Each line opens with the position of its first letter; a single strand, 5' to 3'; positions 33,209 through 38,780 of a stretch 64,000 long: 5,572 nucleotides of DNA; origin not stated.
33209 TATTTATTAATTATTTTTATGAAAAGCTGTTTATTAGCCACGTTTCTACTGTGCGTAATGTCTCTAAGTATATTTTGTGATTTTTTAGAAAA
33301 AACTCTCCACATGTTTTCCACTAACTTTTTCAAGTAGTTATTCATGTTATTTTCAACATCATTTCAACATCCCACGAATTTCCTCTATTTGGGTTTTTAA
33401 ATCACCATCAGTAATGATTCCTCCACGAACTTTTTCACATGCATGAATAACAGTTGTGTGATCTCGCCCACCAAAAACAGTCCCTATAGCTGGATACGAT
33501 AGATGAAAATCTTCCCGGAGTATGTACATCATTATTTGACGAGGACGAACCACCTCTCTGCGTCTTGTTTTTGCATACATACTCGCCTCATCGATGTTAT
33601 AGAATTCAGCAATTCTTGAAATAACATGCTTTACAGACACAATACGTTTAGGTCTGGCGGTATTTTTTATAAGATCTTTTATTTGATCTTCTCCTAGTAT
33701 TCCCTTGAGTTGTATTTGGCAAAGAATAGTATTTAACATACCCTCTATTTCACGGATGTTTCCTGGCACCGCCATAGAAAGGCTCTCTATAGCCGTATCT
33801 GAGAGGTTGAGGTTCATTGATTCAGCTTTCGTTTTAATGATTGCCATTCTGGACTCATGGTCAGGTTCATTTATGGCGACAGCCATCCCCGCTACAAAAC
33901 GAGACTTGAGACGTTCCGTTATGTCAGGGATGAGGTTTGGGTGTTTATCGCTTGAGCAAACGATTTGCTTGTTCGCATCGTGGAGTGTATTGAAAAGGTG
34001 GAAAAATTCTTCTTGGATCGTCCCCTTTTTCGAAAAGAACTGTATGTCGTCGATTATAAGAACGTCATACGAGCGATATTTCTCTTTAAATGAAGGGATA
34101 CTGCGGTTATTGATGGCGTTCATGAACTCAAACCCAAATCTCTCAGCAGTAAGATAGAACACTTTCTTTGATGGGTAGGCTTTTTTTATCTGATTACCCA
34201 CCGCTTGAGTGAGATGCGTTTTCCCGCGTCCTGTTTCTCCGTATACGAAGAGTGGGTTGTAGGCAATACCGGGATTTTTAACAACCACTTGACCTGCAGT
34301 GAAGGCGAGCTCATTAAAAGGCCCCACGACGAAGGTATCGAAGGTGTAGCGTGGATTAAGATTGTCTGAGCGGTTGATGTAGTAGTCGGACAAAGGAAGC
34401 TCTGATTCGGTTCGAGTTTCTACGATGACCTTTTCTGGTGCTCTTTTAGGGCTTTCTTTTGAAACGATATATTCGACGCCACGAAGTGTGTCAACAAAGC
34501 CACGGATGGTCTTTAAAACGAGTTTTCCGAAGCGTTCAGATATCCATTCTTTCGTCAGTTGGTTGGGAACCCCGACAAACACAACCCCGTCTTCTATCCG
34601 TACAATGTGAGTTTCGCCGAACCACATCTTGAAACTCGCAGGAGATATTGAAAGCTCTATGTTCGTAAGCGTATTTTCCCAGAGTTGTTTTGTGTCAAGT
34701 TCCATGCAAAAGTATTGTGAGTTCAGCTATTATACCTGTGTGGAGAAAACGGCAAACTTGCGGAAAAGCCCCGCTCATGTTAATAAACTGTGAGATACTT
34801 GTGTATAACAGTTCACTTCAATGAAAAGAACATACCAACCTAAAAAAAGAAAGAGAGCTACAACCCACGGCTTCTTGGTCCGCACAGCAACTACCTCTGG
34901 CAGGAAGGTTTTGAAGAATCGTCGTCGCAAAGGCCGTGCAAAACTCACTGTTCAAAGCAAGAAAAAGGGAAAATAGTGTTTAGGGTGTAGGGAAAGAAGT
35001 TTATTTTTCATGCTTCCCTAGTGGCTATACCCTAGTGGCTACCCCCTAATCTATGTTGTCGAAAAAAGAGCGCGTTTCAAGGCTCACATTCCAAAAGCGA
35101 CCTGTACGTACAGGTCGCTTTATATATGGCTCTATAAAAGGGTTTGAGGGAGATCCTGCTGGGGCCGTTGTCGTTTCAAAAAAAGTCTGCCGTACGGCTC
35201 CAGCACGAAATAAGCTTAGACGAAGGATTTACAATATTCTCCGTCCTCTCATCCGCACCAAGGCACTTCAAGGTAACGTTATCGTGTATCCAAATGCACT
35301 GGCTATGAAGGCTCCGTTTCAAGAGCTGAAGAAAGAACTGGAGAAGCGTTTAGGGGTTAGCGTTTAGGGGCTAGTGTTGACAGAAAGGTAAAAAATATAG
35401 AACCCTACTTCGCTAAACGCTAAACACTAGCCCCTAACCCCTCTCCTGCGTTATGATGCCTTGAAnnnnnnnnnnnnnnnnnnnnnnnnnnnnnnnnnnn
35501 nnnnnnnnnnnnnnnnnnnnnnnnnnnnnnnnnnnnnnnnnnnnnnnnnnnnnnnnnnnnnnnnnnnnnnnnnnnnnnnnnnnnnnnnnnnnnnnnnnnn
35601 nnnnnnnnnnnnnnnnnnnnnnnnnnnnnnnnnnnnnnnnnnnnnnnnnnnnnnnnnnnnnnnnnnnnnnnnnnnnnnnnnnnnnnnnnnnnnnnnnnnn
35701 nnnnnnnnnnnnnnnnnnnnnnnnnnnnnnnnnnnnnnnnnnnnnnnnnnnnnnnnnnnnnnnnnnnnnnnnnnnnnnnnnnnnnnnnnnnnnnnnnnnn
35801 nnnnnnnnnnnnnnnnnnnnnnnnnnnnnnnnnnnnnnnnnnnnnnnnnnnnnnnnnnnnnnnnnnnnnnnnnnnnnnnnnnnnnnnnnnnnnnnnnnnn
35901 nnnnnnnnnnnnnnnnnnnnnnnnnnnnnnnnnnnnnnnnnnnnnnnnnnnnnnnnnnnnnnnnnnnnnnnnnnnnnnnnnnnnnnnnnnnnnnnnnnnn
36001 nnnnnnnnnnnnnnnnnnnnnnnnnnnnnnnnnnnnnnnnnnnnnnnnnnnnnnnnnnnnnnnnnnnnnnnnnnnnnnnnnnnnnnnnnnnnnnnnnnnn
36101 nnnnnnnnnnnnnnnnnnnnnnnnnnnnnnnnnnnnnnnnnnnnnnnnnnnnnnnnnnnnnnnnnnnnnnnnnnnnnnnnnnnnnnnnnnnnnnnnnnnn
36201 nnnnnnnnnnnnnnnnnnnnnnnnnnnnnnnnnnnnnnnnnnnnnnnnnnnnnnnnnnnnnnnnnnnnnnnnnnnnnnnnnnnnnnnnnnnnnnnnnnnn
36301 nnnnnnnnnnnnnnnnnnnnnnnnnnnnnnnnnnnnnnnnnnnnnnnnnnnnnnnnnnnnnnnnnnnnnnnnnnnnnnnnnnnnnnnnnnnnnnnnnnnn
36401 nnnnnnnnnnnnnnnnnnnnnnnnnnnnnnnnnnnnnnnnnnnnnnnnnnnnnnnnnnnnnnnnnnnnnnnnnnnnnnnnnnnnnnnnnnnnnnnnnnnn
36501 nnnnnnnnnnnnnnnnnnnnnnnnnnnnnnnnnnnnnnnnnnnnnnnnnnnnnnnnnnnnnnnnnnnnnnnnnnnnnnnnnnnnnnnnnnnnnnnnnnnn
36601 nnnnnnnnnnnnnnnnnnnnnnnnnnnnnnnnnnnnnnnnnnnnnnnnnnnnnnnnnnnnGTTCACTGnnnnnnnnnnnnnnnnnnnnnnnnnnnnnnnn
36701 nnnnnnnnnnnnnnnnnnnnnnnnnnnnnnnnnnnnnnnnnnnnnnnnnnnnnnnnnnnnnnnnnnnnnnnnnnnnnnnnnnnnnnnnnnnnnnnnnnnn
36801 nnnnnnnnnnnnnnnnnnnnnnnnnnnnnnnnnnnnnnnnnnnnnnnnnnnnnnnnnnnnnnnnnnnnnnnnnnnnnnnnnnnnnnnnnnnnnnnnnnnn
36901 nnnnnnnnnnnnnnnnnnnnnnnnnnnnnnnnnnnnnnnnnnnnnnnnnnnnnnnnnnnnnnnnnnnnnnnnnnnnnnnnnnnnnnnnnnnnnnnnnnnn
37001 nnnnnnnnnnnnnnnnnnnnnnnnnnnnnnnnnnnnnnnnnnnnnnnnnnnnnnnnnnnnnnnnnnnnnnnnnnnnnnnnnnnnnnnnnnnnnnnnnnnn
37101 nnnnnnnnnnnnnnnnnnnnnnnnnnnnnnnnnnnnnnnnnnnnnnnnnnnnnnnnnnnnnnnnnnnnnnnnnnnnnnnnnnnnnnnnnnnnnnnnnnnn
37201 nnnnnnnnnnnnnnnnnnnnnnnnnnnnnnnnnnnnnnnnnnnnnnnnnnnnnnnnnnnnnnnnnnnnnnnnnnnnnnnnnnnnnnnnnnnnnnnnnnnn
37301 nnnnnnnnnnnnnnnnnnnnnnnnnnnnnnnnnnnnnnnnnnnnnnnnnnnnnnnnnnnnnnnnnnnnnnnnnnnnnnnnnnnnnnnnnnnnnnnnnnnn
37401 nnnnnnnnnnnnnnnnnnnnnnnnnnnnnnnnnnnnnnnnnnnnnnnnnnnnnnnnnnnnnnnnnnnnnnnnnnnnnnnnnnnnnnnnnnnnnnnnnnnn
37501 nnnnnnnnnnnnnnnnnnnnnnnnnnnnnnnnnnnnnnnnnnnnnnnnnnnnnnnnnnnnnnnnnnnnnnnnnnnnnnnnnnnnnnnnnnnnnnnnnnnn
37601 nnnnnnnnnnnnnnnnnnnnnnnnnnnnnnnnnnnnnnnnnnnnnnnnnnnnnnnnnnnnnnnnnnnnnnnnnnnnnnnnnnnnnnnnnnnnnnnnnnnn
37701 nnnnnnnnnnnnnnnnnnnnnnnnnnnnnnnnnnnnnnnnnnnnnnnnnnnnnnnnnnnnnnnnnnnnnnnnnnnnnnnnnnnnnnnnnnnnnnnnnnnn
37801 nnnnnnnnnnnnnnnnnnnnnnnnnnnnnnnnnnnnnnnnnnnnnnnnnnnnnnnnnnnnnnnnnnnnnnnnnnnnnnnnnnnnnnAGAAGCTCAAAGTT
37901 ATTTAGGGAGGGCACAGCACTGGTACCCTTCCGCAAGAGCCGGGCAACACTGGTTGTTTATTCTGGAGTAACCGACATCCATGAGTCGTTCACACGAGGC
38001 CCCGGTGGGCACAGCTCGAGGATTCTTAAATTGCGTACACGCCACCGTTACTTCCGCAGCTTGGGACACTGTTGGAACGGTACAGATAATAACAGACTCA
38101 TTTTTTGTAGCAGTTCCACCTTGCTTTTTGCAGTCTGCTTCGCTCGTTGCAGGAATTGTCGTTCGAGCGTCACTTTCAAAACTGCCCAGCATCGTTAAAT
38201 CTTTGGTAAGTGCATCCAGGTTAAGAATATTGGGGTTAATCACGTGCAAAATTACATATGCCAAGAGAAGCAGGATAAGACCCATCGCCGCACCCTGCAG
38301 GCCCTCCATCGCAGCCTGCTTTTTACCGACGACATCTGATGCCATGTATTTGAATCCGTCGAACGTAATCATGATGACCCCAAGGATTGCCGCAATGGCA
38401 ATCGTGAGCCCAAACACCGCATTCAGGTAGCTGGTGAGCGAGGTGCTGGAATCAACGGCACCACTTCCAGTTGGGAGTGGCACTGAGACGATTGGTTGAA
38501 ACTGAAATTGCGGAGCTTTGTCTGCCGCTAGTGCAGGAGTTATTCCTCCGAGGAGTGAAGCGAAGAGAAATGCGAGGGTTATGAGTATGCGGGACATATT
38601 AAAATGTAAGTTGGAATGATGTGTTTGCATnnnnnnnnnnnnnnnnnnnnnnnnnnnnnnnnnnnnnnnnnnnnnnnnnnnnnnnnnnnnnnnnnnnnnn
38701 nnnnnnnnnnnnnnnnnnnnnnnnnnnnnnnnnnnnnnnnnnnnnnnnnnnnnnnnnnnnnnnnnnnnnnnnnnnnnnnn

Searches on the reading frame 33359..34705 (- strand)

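Call 15: search_protein_families(library=pfam, proteins=[window:33359-34705:-], max_evalue=0.001)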
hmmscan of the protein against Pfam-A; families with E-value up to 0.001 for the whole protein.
window:33359-34705:- (448 aa): 7 families
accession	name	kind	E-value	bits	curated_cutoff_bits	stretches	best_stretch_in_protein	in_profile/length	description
PF00308.24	Bac_DnaA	-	8.9e-64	215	23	1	116-276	1-161/162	Bacterial DnaA ATPAse domain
PF08299.17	Bac_DnaA_C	-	1.4e-25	89.5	31.5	1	359-426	2-69/69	Bacterial dnaA protein helix-turn-helix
PF11638.13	DnaA_N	-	1.5e-12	47.5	24.6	1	7-65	2-61/65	DnaA N-terminal domain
PF01695.23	IstB_IS21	-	8.1e-06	25.9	24.1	1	153-251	96-192/238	IstB-like ATP binding protein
PF13401.12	AAA_22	-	3.3e-05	24.7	27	0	152-186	8-40/130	AAA domain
PF00004.35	AAA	-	9.6e-05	23.3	21.2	1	153-270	2-127/131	ATPase family associated with various cellular activities (AAA)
PF00910.28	RNA_helicase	-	0.00027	21.8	21.5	0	153-246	2-79/105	RNA helicase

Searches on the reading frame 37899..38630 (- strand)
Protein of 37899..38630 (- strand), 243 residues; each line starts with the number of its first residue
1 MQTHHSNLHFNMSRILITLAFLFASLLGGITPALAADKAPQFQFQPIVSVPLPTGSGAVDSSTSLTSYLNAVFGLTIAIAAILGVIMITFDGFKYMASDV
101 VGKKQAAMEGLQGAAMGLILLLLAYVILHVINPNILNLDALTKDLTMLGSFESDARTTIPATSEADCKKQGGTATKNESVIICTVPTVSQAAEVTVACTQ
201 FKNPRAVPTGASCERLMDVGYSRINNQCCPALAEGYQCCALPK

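Call 15: search_protein_families(library=pfam, proteins=[window:37899-38630:-], max_evalue=0.001)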
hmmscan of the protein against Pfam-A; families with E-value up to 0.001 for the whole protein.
window:37899-38630:- (243 aa): 1 family
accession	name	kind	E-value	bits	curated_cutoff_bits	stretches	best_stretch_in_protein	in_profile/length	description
PF18895.5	T4SS_pilin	-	3.4e-07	30.7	26.6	1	62-131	2-71/71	Type IV secretion system pilin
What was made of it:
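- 37899..38630 (-): VirB2-like T4SS pilin with a Cys-rich C-terminal extension. Pfam PF18895, E = 3.4e-7 (call 15).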
